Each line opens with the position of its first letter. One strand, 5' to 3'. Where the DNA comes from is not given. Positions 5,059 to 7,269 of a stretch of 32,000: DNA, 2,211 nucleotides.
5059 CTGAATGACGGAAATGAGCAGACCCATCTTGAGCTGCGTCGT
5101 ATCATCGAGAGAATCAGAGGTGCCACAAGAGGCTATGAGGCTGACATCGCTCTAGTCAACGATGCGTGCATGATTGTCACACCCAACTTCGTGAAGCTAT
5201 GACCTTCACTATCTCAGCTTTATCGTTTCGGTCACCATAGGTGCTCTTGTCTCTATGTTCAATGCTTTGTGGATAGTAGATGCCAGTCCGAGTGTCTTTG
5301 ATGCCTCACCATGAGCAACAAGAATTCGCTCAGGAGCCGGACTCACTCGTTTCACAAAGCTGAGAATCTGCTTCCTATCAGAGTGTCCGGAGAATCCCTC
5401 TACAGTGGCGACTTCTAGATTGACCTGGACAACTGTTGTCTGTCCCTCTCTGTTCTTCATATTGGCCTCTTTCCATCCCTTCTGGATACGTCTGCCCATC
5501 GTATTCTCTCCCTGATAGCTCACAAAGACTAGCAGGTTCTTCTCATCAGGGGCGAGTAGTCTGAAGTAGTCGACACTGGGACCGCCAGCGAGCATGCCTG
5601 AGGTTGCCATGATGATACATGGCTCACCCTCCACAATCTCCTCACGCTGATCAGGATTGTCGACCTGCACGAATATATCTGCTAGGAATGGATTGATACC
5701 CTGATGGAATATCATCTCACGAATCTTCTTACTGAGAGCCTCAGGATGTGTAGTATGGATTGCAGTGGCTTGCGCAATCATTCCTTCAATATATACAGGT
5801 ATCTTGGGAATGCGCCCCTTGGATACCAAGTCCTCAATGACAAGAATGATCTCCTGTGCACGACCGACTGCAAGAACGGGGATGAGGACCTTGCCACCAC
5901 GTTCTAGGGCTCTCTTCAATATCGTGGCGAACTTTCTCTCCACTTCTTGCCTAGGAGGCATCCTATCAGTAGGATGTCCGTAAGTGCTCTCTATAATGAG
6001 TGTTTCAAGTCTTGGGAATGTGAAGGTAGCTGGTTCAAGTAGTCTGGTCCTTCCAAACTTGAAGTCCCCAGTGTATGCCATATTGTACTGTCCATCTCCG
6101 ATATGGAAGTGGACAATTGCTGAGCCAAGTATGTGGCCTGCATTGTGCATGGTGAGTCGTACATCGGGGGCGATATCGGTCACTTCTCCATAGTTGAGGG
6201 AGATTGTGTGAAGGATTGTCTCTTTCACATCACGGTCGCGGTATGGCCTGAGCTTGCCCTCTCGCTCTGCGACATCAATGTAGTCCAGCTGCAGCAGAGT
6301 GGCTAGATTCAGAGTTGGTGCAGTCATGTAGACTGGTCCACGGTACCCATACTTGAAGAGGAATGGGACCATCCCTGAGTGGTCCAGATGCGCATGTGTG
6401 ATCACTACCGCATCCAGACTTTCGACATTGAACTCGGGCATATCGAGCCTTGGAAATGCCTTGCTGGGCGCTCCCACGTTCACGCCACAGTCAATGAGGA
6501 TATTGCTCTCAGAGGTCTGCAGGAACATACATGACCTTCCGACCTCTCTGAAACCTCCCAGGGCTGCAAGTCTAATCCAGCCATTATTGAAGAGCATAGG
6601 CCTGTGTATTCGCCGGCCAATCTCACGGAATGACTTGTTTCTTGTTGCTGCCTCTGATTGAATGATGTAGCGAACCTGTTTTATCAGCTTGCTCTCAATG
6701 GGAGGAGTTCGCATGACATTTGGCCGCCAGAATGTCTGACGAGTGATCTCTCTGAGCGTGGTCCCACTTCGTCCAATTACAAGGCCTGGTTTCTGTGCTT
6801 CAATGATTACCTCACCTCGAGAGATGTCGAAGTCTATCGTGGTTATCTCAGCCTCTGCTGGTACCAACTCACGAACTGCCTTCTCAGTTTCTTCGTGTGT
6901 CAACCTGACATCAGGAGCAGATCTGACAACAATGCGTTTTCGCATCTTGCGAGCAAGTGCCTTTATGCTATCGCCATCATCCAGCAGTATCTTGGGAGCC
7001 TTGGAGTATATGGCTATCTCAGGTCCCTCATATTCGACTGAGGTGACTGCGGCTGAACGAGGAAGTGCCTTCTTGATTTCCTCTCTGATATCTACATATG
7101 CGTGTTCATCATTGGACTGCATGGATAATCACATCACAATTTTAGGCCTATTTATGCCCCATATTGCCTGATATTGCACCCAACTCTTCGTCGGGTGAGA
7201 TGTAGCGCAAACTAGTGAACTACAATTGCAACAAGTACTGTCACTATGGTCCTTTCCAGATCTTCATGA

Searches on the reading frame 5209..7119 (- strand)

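Call 48: search_protein_families(library=pfam, proteins=[window:5209-7119:-])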
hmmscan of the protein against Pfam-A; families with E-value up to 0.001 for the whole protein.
window:5209-7119:- (636 aa): 8 families
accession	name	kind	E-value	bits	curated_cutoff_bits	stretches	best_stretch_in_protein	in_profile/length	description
PF10996.14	Beta-Casp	-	2.3e-30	106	27.7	1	421-545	1-120/120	Beta-Casp domain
PF17214.9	KH_TffA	-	1.4e-23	83.1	22.6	1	9-72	5-68/68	Transcription termination factor FttA, KH domain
PF07521.17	RMMBL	-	1.4e-15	57.4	21.6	1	564-627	2-63/63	Zn-dependent metallo-hydrolase RNA specificity domain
PF16661.11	Lactamase_B_6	-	1.7e-13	50.8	27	1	200-366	2-175/193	Metallo-beta-lactamase superfamily domain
PF00753.33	Lactamase_B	-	2e-12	47.9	22.7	1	194-364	5-161/196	Metallo-beta-lactamase superfamily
PF12706.13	Lactamase_B_2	-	9.4e-11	42.1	27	1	206-357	2-147/200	Beta-lactamase superfamily domain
PF07650.23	KH_2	-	2.4e-06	27.7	22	0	86-129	10-54/78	KH domain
PF23023.1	Anti-Pycsar_Apyc1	-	0.00012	22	50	1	205-365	30-179/250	Anti-Pycsar protein Apyc1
